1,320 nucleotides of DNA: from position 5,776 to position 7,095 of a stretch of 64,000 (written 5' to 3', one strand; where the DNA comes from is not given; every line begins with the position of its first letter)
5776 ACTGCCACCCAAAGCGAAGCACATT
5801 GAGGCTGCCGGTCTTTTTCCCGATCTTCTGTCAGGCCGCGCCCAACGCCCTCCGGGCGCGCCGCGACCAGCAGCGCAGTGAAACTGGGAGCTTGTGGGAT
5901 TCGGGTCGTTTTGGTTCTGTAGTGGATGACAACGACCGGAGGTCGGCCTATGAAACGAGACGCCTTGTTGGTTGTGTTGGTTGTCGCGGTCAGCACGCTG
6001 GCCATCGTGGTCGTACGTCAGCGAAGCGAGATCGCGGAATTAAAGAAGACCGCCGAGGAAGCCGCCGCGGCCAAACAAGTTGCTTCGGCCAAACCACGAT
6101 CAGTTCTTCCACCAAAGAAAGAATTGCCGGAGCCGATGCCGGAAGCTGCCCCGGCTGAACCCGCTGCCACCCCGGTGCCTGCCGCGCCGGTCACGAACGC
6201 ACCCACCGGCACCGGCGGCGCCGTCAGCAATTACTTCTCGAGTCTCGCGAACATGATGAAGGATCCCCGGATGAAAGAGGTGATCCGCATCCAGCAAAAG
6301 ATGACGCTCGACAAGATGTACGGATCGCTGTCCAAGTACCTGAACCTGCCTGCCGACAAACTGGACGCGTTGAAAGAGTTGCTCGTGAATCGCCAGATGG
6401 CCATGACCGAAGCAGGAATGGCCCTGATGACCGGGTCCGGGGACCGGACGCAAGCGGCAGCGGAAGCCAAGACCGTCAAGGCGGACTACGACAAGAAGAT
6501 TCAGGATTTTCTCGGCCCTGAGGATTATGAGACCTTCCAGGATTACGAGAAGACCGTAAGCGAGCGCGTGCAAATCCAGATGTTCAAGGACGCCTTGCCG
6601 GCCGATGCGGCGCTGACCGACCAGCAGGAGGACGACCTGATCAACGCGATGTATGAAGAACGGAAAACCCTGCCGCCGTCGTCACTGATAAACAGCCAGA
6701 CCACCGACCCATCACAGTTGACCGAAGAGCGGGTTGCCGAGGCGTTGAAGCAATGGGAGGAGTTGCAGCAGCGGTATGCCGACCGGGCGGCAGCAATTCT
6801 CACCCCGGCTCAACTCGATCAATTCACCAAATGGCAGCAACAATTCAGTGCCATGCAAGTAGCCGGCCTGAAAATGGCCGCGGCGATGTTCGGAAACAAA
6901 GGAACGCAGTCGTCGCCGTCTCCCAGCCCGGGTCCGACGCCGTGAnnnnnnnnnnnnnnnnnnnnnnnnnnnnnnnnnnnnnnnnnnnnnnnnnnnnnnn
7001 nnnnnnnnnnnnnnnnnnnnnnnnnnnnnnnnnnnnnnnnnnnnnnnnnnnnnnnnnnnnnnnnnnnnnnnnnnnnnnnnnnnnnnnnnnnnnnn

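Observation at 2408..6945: Two ECF sigma factors fused to different C-terminal membrane/periplasmic extensions, with the extension domain also present as a free gene translationally coupled to a third ECF sigma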

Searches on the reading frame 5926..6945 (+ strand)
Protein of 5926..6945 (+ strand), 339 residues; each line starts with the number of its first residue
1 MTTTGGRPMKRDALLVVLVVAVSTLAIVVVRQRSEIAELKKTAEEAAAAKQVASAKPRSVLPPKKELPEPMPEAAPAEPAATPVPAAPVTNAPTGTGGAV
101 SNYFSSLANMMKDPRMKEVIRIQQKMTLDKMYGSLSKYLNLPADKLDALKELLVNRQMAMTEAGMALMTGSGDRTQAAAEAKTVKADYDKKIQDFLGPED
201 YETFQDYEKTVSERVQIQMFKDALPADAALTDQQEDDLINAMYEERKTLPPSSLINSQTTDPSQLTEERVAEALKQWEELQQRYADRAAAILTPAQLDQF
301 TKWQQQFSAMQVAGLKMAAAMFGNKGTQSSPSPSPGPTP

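Call 3: search_protein_families(library=pfam, proteins=[window:5926-6945:+], max_evalue=0.01)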
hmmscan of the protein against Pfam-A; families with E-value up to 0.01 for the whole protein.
window:5926-6945:+ (339 aa): 0 families

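Call 4: search_protein_families(library=ncbifam, proteins=[window:5926-6945:+], max_evalue=0.01)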
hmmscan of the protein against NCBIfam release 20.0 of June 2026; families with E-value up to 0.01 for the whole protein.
window:5926-6945:+ (339 aa): 0 families

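Call 10: find_homologous_proteins(query=window:5926-6945:+, max_evalue=0.001)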
Query window:5926-6945:+ (339 aa): 145 proteins with E <= 0.001 among 8000 candidates; the best 120 are listed.
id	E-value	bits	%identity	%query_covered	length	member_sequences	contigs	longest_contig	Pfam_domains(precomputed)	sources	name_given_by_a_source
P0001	2.0e-204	696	100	98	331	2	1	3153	-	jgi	-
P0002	1.4e-149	516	73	99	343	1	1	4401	-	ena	-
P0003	3.2e-139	482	72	95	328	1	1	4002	-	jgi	jgi:hypothetical protein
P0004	5.6e-135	468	71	91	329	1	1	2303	-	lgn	-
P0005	3.4e-125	436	63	98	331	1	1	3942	-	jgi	jgi:hypothetical protein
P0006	1.6e-119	417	62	98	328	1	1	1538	-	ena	-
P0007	2.7e-114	400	62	98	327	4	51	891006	-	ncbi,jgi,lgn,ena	ncbi:MAG: hypothetical protein ABSH21_04350 [Verrucomicrobiia bacterium]|jgi:hypothetical protein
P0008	5.6e-114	399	63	91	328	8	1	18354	-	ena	-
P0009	1.1e-112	395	58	91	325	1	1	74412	-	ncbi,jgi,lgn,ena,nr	ncbi:MAG TPA: hypothetical protein VL171_04325 [Verrucomicrobiae bacterium]|nr:hypothetical protein 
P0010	1.7e-112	394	71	71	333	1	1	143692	-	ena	-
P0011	7.9e-112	392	59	98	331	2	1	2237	-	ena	-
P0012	1.1e-111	391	59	98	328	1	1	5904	-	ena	-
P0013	1.1e-110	388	83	66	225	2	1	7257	-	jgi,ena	-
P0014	1.7e-110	387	61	91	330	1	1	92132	-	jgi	jgi:hypothetical protein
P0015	3.0e-110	387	59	96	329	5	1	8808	-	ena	-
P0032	6.2e-106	373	54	97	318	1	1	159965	-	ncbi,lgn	-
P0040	1.4e-104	368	53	98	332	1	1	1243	PF16231.12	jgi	jgi:hypothetical protein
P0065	6.2e-98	346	56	94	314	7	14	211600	-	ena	-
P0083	3.1e-95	337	53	98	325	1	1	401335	-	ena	-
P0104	8.9e-90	319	65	68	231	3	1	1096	PF16231.12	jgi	jgi:hypothetical protein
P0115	3.8e-80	288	60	66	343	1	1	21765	-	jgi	jgi:hypothetical protein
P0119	6.0e-79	284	48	96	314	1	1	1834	-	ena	-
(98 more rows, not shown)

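Call 14: search_protein_families(library=pfam, alignment_id=A1, max_evalue=1)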
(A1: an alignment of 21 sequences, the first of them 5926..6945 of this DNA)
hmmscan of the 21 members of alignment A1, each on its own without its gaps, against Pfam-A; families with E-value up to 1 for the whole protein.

A. member 1, window:5926-6945:+ (339 aa): 1 family
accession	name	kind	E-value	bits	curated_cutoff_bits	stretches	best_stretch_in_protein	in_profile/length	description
PF15127.11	SmAKAP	-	0.068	14.6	27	1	263-286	66-89/97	Small membrane A-kinase anchor protein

B. families by the number of members that match (of 21 scanned): 47 families (the first 25 are shown)
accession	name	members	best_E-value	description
PF04102.17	SlyX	5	0.049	SlyX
PF21180.3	TOP6A-Spo11_Toprim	4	0.15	Topoisomerase 6 subunit A/Spo11, Toprim domain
PF07626.16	PSD3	3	0.086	Protein of unknown function (DUF1587)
PF16231.10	DUF4890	3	0.15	Domain of unknown function (DUF4890)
PF10962.13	DUF2764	2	0.0036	Protein of unknown function (DUF2764)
PF10312.14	Cactin_mid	2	0.064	Conserved mid region of cactin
PF19495.4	DUF6030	2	0.099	Family of unknown function (DUF6030)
PF21278.2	YlmH_1st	2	0.13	YlmH, N-terminal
PF18072.6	FGAR-AT_linker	1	0.0012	Formylglycinamide ribonucleotide amidotransferase linker domain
PF03975.18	CheD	1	0.0056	CheD chemotactic sensory transduction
PF12685.13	SpoIIIAH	1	0.018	SpoIIIAH-like protein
PF25686.1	Betaherpes_U91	1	0.023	Betaherpesvirus U91 protein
PF12325.13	TMF_TATA_bd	1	0.035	TATA element modulatory factor 1 TATA binding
PF09278.17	MerR-DNA-bind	1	0.037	MerR, DNA binding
PF21408.2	MTR4-like_stalk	1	0.044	Exosome RNA helicase MTR4-like, stalk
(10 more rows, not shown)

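Call 15: find_encoding_contigs(protein=P0007, flank=8000, max_places=3)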
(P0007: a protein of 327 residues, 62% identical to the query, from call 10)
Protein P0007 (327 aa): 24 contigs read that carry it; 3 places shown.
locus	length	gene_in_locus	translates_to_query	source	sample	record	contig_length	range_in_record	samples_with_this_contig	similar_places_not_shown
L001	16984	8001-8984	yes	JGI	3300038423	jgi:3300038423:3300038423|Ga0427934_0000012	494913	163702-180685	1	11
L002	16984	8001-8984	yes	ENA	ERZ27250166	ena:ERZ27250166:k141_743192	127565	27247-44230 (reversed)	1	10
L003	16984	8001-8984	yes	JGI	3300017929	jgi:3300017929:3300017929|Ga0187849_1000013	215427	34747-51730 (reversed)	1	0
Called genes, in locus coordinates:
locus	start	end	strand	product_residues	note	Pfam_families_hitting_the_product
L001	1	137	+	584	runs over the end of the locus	PF04542:Sigma70_r2, PF08281:Sigma70_r4_2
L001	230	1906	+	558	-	PF04542:Sigma70_r2, PF04545:Sigma70_r4 (weak), PF08281:Sigma70_r4_2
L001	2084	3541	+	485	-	PF04542:Sigma70_r2, PF08281:Sigma70_r4_2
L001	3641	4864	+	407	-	-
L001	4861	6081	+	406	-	-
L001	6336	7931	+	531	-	PF04542:Sigma70_r2, PF04545:Sigma70_r4 (weak), PF08281:Sigma70_r4_2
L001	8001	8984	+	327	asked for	-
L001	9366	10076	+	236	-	-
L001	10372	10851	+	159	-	-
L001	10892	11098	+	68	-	-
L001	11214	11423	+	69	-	PF13396:PLDc_N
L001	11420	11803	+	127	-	PF16697:Yop-YscD_cpl, PF00498:FHA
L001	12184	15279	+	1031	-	PF00069:Pkinase, PF01636:APH (faint), PF07714:PK_Tyr_Ser-Thr, PF03109:ABC1 (weak), PF14531:Kinase-like (weak), PF05154:TM2, PF13349:DUF4097 (weak)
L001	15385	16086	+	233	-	PF04542:Sigma70_r2 (weak)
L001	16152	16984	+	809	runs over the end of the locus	PF00069:Pkinase, PF01636:APH (faint), PF03109:ABC1 (faint), PF07714:PK_Tyr_Ser-Thr, PF14531:Kinase-like (weak)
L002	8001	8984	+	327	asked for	-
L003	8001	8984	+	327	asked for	-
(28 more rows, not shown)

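Call 16: find_encoding_contigs(protein=P0032, flank=8000, max_places=2)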
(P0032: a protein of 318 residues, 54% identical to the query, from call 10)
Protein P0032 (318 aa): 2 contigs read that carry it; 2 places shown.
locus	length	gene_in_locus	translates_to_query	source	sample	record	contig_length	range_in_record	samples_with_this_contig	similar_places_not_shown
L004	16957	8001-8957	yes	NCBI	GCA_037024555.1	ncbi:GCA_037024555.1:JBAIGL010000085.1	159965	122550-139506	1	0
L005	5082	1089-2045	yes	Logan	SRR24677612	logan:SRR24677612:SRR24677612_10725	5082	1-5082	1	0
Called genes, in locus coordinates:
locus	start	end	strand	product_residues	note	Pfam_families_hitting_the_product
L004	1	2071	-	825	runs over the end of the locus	PF00270:DEAD (faint), PF04851:ResIII (faint), PF06733:DEAD_2, PF13307:Helicase_C_2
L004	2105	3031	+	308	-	-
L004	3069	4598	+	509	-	PF04542:Sigma70_r2, PF04545:Sigma70_r4, PF08281:Sigma70_r4_2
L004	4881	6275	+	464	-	PF04542:Sigma70_r2, PF04545:Sigma70_r4 (faint), PF08281:Sigma70_r4_2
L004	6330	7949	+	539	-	PF04542:Sigma70_r2, PF08281:Sigma70_r4_2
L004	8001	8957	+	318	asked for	-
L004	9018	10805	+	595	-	PF04542:Sigma70_r2, PF04545:Sigma70_r4, PF08281:Sigma70_r4_2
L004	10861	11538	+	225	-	-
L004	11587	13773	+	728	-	PF00069:Pkinase, PF03109:ABC1 (faint), PF07714:PK_Tyr_Ser-Thr, PF14531:Kinase-like (weak)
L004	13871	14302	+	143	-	PF10882:bPH_5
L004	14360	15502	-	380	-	PF07470:Glyco_hydro_88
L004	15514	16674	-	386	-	PF16153:DUF4861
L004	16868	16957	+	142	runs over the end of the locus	-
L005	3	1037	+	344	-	?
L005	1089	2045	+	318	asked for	-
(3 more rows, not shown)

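Call 22: predict_structure(alignment_id=A1)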
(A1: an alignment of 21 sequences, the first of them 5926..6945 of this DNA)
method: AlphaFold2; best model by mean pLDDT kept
length: 339 residues; sequences in the alignment: 21
mean_pLDDT: 73.5   pTM: 0.60
mean pLDDT of the five models: 73.5, 72.4, 70.9, 69.9, 69.8
residues with pLDDT >= 90: 129; 70-90: 81; 50-70: 52; < 50: 77
segments of 3 or more residues with pLDDT < 50: 1-10, 54-100, 326-338
pLDDT, mean of each block of 10 residues (from residue 1): 39 54 53 63 66 42 37 34 31 36 68 86 89 91 90 92 76 73 92 96 95 94 94 97 95 76 80 93 97 97 93 85 53 39
secondary structure, 60 per line:
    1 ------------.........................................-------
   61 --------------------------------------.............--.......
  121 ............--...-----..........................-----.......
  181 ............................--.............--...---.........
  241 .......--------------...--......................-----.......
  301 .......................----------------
elements in order: H13-53 H99-111 H114-132 H143-168 H174-208 H211-223 H232-247 H267-288 H294-323

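Call 28: fold_search(model_id=the predicted structure, library=pdb)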
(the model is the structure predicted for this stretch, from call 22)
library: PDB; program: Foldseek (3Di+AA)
matches with E <= 10: 75; with E <= 0.001: 0
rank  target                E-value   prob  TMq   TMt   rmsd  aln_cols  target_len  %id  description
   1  8qah_A                1.7e+00  0.23  0.20  0.17  11.1       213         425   13  X-ray crystal structure of a de novo designed single-chain parallel coiled-coil alpha-helical barrel with 8 inner heli (released 2024-07-03)
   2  9b3t_A                2.2e+00  0.08  0.17  0.21  17.2       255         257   13  Octameric prenyltransferase domain of linkerless Fusicoccadiene synthase with C2 symmetry without associated cyclase d (released 2024-09-25)
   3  9hdd_A                2.6e+00  0.11  0.20  0.17  23.2       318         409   14  Sla2 C-terminal region (Residues 560-968) (REND and THATCH domains) (released 2025-05-21)
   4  6d5k_B                2.7e+00  0.11  0.15  0.24  15.3       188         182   13  Structure of Human ATP:Cobalamin Adenosyltransferase bound to ATP, and Adenosylcobalamin (released 2018-10-10)
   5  4c0o_A                2.7e+00  0.03  0.11  0.06  18.7       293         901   14  Transportin 3 in complex with phosphorylated ASF/SF2 (released 2014-01-22)
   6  9dze_K                2.9e+00  0.08  0.16  0.16  17.2       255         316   12  Computationally Designed Bifaceted Protein Nanomaterial pD5-14 (released 2024-10-30)
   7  3efz_C                3.1e+00  0.08  0.15  0.21  19.1       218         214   11  Crystal Structure of a 14-3-3 protein from cryptosporidium parvum (cgd1_2980) (released 2008-09-23)
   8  9prr_A                3.2e+00  0.06  0.15  0.18  18.3       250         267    8  X-ray crystal structure of Streptomyces cacaoi PolF in complex with iron and L-isoleucine (released 2025-10-15)
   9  7rut_E                3.4e+00  0.10  0.16  0.26  16.2       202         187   15  Structure of Human ATP:Cobalamin Adenosyltransferase R190C bound to ATP (released 2021-11-24)
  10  8hkc_E                3.5e+00  0.07  0.17  0.21  28.7       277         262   12  Cryo-EM structure of E. coli RNAP sigma32 complex (released 2023-05-31)
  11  9mri_F                3.5e+00  0.06  0.15  0.18  17.9       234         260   10  X-ray crystal structure of Streptomyces cacaoi PolF bound to Zn(II) (released 2025-10-22)
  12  2idx_B                3.9e+00  0.04  0.11  0.17  14.9       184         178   15  Structure of Human ATP:Cobalamin adenosyltransferase bound to ATP. (released 2007-02-06)
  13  3efz_A                4.3e+00  0.07  0.16  0.22  18.6       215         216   10  Crystal Structure of a 14-3-3 protein from cryptosporidium parvum (cgd1_2980) (released 2008-09-23)
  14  8ju6_A                4.5e+00  0.03  0.12  0.08  22.1       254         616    9  Structure of human TRPV4 with antagonist GSK279 (released 2024-05-08)
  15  6d5x_B                4.7e+00  0.08  0.15  0.24  14.4       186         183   12  Structure of Human ATP:Cobalamin Adenosyltransferase bound to ATP, Adenosylcobalamin, and Triphosphate (released 2018-10-10)
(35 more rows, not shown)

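Call 30: search_solved_structures(query=A1, max_evalue=10, show_alignments=2)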
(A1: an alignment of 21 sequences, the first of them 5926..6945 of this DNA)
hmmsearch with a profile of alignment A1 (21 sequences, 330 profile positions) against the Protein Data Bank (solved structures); distinct sequences matched with E-value up to 10: 0.

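Call 46: search_protein_families(library=pfam, proteins=[P0040, P0104], max_evalue=10)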
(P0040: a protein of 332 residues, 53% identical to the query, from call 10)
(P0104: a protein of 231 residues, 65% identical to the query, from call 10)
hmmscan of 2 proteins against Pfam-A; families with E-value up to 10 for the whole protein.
P0040 (332 aa): 5 families
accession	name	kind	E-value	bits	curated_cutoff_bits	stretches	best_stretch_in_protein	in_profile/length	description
PF16231.10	DUF4890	-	0.19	12.7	29.7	1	261-293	77-109/109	Domain of unknown function (DUF4890)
PF10312.14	Cactin_mid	-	0.34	11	23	1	152-209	107-164/194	Conserved mid region of cactin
PF06632.17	XRCC4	-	0.93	9.9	26.2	1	257-291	30-64/102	XRCC4 N-terminal domain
PF21180.3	TOP6A-Spo11_Toprim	-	2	8.8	24.1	1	262-319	99-157/170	Topoisomerase 6 subunit A/Spo11, Toprim domain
PF04417.17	DUF501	-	2.8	8.3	23.8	1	264-311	62-111/139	Protein of unknown function (DUF501)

P0104 (231 aa): 6 families
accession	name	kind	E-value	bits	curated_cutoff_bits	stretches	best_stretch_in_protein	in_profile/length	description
PF21278.2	YlmH_1st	-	0.13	12.8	27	1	162-199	6-43/65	YlmH, N-terminal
PF21292.3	EME1-MUS81_C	-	0.64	10.7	27.4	1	195-221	2-28/74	EME1/MUS81, C-terminal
PF16231.10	DUF4890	-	0.79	10.7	29.7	1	161-192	78-109/109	Domain of unknown function (DUF4890)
PF08988.15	T3SS_needle_E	-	1.4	9.6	22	1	167-205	18-56/67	Type III secretion system, cytoplasmic E component of needle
PF13264.11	DUF4055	-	3.3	8.3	25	1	25-69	61-104/140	Domain of unknown function (DUF4055)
PF13767.11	DUF4168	-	4.8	8.7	25.8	1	163-210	9-57/95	Domain of unknown function (DUF4168)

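Call 75: find_encoding_contigs(protein=P0115, flank=6000, max_places=2)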
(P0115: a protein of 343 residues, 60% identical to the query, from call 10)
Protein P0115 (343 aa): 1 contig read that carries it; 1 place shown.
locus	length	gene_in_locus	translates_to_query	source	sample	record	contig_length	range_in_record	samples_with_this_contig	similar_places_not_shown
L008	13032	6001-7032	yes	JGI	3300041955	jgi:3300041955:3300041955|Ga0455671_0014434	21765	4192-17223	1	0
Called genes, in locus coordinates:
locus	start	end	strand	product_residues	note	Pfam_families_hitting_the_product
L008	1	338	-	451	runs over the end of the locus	PF04055:Radical_SAM, PF11946:DUF3463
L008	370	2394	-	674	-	PF07678:TED_complement (faint), PF13249:SQHop_cyclase_N, PF13243:SQHop_cyclase_C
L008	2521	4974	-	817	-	PF00270:DEAD (faint), PF04851:ResIII (weak), PF06733:DEAD_2, PF13307:Helicase_C_2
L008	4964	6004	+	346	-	-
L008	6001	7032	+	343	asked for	-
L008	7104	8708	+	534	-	PF04542:Sigma70_r2, PF08281:Sigma70_r4_2, PF04545:Sigma70_r4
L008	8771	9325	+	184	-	PF04542:Sigma70_r2, PF08281:Sigma70_r4_2, PF04545:Sigma70_r4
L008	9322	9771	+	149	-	-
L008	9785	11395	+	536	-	-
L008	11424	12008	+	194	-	-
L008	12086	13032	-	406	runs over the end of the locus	PF07470:Glyco_hydro_88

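Call 84: find_encoding_contigs(protein=P0083, flank=5000, max_places=1)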
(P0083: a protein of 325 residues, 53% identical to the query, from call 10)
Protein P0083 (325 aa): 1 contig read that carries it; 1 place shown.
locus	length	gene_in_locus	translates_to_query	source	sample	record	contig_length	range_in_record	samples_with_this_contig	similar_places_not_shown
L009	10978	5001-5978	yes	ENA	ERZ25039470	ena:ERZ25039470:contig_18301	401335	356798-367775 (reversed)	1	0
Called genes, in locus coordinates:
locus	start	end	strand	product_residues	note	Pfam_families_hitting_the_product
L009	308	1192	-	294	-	-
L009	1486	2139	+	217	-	-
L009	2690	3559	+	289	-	-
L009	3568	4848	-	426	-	PF14559:TPR_19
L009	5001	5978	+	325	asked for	-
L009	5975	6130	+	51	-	-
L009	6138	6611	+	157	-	-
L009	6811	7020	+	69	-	-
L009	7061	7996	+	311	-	PF00892:EamA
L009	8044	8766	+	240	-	PF13481:AAA_25 (faint), PF00005:ABC_tran, PF13304:AAA_21 (faint)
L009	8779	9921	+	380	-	PF12704:MacB_PCD (weak), PF02687:FtsX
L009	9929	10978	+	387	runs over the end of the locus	PF12704:MacB_PCD, PF02687:FtsX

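Call 85: find_encoding_contigs(protein=P0065, flank=5000, max_places=1)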
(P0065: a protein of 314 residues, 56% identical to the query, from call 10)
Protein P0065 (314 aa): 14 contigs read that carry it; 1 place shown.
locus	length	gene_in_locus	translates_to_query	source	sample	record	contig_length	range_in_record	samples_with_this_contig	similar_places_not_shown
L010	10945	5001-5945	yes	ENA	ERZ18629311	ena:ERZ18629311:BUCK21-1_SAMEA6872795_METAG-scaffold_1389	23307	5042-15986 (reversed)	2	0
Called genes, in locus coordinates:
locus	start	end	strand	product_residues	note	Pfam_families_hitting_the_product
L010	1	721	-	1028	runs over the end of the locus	PF11028:TMEM260_N, PF13371:TPR_9 (faint), PF07719:TPR_2 (faint), PF13424:TPR_12 (faint), PF13428:TPR_14 (faint), PF14559:TPR_19 (faint)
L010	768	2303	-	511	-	PF02142:MGS, PF01808:AICARFT_IMPCHas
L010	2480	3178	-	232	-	-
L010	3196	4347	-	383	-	PF00586:AIRS, PF02769:AIRS_C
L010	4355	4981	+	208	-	PF01330:RuvA_N, PF00633:HHH (faint), PF14520:HHH_5, PF07499:RuvA_C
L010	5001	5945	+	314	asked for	-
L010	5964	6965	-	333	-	PF01118:Semialdhyde_dh, PF02774:Semialdhyde_dhC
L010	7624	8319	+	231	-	PF01555:N6_N4_Mtase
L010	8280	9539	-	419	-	PF07603:Lcl_C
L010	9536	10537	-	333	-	PF00149:Metallophos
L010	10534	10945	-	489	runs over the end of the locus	PF00149:Metallophos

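Call 86: find_encoding_contigs(protein=P0119, flank=5000, max_places=1)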
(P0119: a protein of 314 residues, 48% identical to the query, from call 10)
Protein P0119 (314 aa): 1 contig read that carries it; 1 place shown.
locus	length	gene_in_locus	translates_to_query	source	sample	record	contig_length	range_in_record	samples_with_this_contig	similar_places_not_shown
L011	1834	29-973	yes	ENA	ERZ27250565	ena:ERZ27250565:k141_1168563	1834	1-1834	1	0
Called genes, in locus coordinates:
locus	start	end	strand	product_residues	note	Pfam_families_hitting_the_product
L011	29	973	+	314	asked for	-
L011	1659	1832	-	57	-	?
